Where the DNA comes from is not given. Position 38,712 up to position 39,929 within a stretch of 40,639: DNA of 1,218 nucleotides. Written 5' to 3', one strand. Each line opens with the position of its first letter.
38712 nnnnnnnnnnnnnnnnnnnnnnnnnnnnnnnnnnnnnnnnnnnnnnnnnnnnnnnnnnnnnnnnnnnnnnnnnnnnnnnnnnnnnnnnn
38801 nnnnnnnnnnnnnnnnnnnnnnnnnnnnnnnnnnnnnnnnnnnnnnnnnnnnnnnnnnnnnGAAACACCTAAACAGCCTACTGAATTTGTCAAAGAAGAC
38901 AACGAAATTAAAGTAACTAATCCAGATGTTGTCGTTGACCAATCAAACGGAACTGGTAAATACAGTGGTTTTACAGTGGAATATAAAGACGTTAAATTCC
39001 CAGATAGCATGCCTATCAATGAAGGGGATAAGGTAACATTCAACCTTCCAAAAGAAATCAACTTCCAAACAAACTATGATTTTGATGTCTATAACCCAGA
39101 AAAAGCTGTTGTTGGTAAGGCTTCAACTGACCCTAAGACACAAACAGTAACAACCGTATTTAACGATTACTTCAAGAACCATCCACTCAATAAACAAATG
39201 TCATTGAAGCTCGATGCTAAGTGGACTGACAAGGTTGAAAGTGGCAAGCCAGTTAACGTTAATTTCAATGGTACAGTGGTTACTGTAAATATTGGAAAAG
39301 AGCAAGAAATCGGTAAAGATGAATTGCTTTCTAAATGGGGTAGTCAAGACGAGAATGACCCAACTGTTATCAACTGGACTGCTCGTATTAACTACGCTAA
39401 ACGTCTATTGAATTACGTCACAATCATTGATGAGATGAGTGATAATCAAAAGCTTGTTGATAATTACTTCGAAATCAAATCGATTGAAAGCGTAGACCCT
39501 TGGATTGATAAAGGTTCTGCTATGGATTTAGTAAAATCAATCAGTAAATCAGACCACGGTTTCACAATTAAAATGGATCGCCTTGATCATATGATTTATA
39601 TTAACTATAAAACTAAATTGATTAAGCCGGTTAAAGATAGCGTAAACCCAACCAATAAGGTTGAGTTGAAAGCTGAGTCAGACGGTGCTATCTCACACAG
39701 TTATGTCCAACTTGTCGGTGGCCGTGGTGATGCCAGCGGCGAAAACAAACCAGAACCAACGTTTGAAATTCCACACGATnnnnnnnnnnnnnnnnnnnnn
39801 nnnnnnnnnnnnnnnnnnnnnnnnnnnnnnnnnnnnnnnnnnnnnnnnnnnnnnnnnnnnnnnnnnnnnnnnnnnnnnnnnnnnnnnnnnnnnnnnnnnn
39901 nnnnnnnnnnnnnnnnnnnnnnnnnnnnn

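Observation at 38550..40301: Phage-borne LPXTG MSCRAMM-like adhesin with an RGD motif and FnBP-like Pro-rich repeats, embedded in the early operon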

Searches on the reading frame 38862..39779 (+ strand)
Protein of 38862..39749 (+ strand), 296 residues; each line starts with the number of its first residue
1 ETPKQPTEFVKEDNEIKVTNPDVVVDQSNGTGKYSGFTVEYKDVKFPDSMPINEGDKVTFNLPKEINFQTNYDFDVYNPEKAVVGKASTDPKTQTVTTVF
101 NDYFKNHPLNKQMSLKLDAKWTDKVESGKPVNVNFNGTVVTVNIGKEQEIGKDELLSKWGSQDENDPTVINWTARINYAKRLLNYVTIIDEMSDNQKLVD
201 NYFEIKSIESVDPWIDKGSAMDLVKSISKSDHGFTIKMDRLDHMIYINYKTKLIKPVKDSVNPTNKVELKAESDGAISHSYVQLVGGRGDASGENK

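Call 29: search_protein_representatives(protein=window:38862-39749:+)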
Query: 296 residues. Proteins with E-value up to 0.001 (for the whole library): 307; up to 1e-10: 140; up to 1e-30: 37. The best 150 are listed.
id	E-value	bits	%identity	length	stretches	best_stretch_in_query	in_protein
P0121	6.2e-145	498.7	77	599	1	4-296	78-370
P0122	1.9e-135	467.5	70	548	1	4-296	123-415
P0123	4.5e-133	459.7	70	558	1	10-296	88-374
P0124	4.9e-87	308.6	49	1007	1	9-295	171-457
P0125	3.5e-83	296.0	49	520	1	4-296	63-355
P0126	3.9e-81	289.3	49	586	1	3-295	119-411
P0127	7.5e-81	288.3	47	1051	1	4-295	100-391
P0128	1.2e-75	271.3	76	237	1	137-296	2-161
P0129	3.1e-71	256.8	57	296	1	84-295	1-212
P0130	2.3e-70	253.9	46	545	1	4-294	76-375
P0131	2.3e-67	244.1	45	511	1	6-296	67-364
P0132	2.2e-66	240.9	49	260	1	27-267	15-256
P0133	3.6e-61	223.8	74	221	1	145-288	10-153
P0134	1.1e-60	222.1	42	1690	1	7-295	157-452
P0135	3.3e-58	214.0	39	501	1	7-295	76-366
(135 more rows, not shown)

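Call 37: find_encoding_contigs(protein=P0122, flank=8000, max_places=3)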
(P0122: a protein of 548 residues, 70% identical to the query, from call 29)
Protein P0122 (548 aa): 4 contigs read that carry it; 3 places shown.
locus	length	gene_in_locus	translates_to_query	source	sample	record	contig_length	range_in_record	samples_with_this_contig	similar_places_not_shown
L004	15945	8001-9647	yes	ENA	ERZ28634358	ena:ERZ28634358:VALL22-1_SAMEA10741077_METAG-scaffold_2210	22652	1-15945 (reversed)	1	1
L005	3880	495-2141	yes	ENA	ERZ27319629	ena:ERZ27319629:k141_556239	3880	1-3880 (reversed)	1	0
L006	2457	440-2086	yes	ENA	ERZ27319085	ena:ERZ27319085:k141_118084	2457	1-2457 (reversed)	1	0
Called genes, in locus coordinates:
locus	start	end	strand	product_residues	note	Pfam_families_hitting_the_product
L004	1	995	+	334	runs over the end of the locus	PF01207:Dus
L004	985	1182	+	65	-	-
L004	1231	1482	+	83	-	PF00462:Glutaredoxin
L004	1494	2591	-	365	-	PF01757:Acyl_transf_3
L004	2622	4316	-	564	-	PF00005:ABC_tran, PF00931:NB-ARC (faint), PF02463:SMC_N (faint), PF13555:AAA_29 (faint), PF13476:AAA_23 (weak), PF00005:ABC_tran, PF13304:AAA_21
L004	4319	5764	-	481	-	PF13439:Glyco_transf_4, PF13579:Glyco_trans_4_4, PF20706:GT4-conflict (faint), PF00534:Glycos_transf_1, PF13692:Glyco_trans_1_4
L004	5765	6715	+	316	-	-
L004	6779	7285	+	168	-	-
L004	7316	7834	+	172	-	-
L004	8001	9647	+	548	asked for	PF17961:Big_8, PF05737:Collagen_bind, PF00746:Gram_pos_anchor (weak)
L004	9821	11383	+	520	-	PF02687:FtsX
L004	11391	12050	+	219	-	PF00005:ABC_tran, PF02463:SMC_N (weak)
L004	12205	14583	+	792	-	PF01751:Toprim, PF01131:Topoisom_bac, PF13368:Toprim_C_rpt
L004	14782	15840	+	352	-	PF04545:Sigma70_r4, PF05066:HARE-HTH (faint)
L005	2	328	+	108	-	?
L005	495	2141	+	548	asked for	PF17961:Big_8, PF05737:Collagen_bind, PF00746:Gram_pos_anchor (weak)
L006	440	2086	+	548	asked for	PF17961:Big_8, PF05737:Collagen_bind, PF00746:Gram_pos_anchor (weak)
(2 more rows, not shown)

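Call 38: predict_structure(alignment_id=A1)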
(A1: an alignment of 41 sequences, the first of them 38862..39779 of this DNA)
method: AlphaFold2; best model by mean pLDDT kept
length: 306 residues; sequences in the alignment: 41
mean_pLDDT: 96.2   pTM: 0.88
mean pLDDT of the five models: 96.2, 95.9, 95.8, 95.6, 95.3
residues with pLDDT >= 90: 288; 70-90: 16; 50-70: 2; < 50: 0
segments of 3 or more residues with pLDDT < 50: none
pLDDT, mean of each block of 10 residues (from residue 1): 91 98 96 96 98 98 98 97 98 98 98 98 97 97 96 97 96 98 98 95 95 96 97 97 98 96 98 97 97 90 72
secondary structure, 60 per line:
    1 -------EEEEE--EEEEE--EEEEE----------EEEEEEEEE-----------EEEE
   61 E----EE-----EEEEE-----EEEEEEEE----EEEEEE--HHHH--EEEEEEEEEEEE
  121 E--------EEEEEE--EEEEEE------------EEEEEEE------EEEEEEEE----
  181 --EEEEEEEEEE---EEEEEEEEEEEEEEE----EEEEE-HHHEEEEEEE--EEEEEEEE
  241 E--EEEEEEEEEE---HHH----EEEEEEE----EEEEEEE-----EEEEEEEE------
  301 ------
elements in order: E8-12 E15-19 E22-26 E37-45 E57-61 E73-77 E83-90 E95-100 H103-106 E109-121 E130-135 E138-143 E156-162 E169-176 E183-192 E196-210 E215-219 E224-230 E233-241 E244-253 E264-270 E275-281 E287-294

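Call 40: fold_search(model_id=the predicted structure, library=pdb)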
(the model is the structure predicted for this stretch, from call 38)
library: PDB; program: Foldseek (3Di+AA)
matches with E <= 10: 1993; with E <= 0.001: 146
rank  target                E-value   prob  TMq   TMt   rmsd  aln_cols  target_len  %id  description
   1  5wtb_A                1.3e-17  1.00  0.66  0.65   5.0       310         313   14  Complex Structure of Staphylococcus aureus SdrE with human complement factor H (released 2017-07-19)
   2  5cfa_A                2.0e-17  1.00  0.62  0.59   5.6       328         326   15  Crystal structures of Bbp from Staphylococcus aureus with peptide ligand (released 2015-09-23)
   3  5wtb_B                2.4e-17  1.00  0.62  0.60   5.7       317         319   15  Complex Structure of Staphylococcus aureus SdrE with human complement factor H (released 2017-07-19)
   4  2vr3_B                6.3e-17  1.00  0.61  0.60   5.5       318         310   16  Structural and Biochemical Characterization of Fibrinogen binding to ClfA from Staphylocccus aureus (released 2009-05-19)
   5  5wtb_C                7.4e-17  1.00  0.62  0.59   6.1       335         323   14  Complex Structure of Staphylococcus aureus SdrE with human complement factor H (released 2017-07-19)
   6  1r17_B                1.3e-16  1.00  0.61  0.59   5.6       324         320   14  Crystal Structure Analysis of S.epidermidis adhesin SdrG binding to Fibrinogen (adhesin-ligand complex) (released 2003-10-28)
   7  5cfa_B                1.4e-16  1.00  0.62  0.59   5.8       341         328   15  Crystal structures of Bbp from Staphylococcus aureus with peptide ligand (released 2015-09-23)
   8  2vr3_A                2.1e-16  1.00  0.62  0.62   5.4       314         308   15  Structural and Biochemical Characterization of Fibrinogen binding to ClfA from Staphylocccus aureus (released 2009-05-19)
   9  8jl8                  2.5e-16  1.00  0.63  0.66   4.8       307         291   17  Crystal structure of the collagen binding domain of Cnm from Streptococcus mutans (released 2024-04-10)
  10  1r17_A                4.0e-16  1.00  0.62  0.60   5.5       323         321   14  Crystal Structure Analysis of S.epidermidis adhesin SdrG binding to Fibrinogen (adhesin-ligand complex) (released 2003-10-28)
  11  2ral_A                4.4e-16  1.00  0.61  0.59   5.5       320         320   13  Crystal Structure Analysis of double cysteine mutant of S.epidermidis adhesin SdrG: Evidence for the Dock,Lock and Lat (released 2007-11-06)
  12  5jq6_A                7.5e-16  1.00  0.63  0.61   5.0       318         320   15  Crystal structure of ClfA in complex with the Fab fragment of Tefibazumab (released 2017-01-18)
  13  2f6a_B                8.8e-16  1.00  0.64  0.66   4.8       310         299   16  Collagen Adhesin and Collagen Complex Structure (released 2006-12-12)
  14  4f27_A                8.8e-16  1.00  0.59  0.55   6.2       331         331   15  Crystal structures reveal the multi-ligand binding mechanism of the Staphylococcus aureus ClfB (released 2012-08-08)
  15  3v10_B                9.8e-16  1.00  0.59  0.59   8.0       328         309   15  Crystal structure of the collagen binding domain of Erysipelothrix rhusiopathiae surface protein RspB (released 2012-10-24)
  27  3au0                  2.4e-14  1.00  0.56  0.51   9.9       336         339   14  Structural and biochemical characterization of ClfB:ligand interactions (released 2011-05-04)
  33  3asw_A                6.3e-14  1.00  0.54  0.52   9.4       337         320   14  Structural and biochemical characterization of ClfB:ligand interactions (released 2011-05-04)
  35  3at0_A                1.1e-13  1.00  0.58  0.56   7.8       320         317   13  Structural and biochemical characterization of ClfB:ligand interactions (released 2011-05-04)
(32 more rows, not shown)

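Call 41: search_solved_structures(query=A1, max_evalue=0.01, show_alignments=4)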
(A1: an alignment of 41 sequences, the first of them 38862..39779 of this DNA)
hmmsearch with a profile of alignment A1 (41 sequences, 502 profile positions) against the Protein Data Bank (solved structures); distinct sequences matched with E-value up to 0.01: 31.
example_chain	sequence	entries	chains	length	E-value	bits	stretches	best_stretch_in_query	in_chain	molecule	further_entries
5cf3_A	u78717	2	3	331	1.7e-13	53.7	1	43-182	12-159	Bone sialoprotein-binding protein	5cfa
2f68_X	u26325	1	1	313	4.9e-13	52.2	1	40-302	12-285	Collagen adhesin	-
1r17_A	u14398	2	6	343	9e-13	51.3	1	43-320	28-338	fibrinogen-binding protein SdrG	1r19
2f6a_A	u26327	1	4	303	1.6e-12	50.5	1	41-302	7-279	Collagen adhesin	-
5ihw_A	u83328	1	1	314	4.6e-12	49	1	43-273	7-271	Serine-aspartate repeat-containing protein E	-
2ral_A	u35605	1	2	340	4.7e-12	49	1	43-320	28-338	Serine-aspartate repeat-containing protein G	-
5wta_A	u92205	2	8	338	6.2e-12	48.6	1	43-273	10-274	Serine-aspartate repeat-containing protein E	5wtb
4f1z_A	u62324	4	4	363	6e-10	42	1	35-164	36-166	Clumping factor B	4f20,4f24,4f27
3at0_A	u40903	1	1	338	7.1e-10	41.8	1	45-164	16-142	Clumping factor B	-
8bdw_A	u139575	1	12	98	8e-10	41.6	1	323-404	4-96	Cell surface adherence protein,collagen-binding domain, LPXTG-motif cell wall anchor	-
3asw_A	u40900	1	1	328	8.1e-10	41.6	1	45-164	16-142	Clumping factor B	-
3au0_A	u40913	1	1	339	1.5e-09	40.7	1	44-164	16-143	Clumping factor B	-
3rkp_A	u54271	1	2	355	5e-09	39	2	328-433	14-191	Collagen adhesion protein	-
3kpt_A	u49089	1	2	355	6.2e-09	38.7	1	328-408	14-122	Collagen adhesion protein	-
8jl8_A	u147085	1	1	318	2.2e-08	36.9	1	60-323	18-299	Collagen-binding adhesin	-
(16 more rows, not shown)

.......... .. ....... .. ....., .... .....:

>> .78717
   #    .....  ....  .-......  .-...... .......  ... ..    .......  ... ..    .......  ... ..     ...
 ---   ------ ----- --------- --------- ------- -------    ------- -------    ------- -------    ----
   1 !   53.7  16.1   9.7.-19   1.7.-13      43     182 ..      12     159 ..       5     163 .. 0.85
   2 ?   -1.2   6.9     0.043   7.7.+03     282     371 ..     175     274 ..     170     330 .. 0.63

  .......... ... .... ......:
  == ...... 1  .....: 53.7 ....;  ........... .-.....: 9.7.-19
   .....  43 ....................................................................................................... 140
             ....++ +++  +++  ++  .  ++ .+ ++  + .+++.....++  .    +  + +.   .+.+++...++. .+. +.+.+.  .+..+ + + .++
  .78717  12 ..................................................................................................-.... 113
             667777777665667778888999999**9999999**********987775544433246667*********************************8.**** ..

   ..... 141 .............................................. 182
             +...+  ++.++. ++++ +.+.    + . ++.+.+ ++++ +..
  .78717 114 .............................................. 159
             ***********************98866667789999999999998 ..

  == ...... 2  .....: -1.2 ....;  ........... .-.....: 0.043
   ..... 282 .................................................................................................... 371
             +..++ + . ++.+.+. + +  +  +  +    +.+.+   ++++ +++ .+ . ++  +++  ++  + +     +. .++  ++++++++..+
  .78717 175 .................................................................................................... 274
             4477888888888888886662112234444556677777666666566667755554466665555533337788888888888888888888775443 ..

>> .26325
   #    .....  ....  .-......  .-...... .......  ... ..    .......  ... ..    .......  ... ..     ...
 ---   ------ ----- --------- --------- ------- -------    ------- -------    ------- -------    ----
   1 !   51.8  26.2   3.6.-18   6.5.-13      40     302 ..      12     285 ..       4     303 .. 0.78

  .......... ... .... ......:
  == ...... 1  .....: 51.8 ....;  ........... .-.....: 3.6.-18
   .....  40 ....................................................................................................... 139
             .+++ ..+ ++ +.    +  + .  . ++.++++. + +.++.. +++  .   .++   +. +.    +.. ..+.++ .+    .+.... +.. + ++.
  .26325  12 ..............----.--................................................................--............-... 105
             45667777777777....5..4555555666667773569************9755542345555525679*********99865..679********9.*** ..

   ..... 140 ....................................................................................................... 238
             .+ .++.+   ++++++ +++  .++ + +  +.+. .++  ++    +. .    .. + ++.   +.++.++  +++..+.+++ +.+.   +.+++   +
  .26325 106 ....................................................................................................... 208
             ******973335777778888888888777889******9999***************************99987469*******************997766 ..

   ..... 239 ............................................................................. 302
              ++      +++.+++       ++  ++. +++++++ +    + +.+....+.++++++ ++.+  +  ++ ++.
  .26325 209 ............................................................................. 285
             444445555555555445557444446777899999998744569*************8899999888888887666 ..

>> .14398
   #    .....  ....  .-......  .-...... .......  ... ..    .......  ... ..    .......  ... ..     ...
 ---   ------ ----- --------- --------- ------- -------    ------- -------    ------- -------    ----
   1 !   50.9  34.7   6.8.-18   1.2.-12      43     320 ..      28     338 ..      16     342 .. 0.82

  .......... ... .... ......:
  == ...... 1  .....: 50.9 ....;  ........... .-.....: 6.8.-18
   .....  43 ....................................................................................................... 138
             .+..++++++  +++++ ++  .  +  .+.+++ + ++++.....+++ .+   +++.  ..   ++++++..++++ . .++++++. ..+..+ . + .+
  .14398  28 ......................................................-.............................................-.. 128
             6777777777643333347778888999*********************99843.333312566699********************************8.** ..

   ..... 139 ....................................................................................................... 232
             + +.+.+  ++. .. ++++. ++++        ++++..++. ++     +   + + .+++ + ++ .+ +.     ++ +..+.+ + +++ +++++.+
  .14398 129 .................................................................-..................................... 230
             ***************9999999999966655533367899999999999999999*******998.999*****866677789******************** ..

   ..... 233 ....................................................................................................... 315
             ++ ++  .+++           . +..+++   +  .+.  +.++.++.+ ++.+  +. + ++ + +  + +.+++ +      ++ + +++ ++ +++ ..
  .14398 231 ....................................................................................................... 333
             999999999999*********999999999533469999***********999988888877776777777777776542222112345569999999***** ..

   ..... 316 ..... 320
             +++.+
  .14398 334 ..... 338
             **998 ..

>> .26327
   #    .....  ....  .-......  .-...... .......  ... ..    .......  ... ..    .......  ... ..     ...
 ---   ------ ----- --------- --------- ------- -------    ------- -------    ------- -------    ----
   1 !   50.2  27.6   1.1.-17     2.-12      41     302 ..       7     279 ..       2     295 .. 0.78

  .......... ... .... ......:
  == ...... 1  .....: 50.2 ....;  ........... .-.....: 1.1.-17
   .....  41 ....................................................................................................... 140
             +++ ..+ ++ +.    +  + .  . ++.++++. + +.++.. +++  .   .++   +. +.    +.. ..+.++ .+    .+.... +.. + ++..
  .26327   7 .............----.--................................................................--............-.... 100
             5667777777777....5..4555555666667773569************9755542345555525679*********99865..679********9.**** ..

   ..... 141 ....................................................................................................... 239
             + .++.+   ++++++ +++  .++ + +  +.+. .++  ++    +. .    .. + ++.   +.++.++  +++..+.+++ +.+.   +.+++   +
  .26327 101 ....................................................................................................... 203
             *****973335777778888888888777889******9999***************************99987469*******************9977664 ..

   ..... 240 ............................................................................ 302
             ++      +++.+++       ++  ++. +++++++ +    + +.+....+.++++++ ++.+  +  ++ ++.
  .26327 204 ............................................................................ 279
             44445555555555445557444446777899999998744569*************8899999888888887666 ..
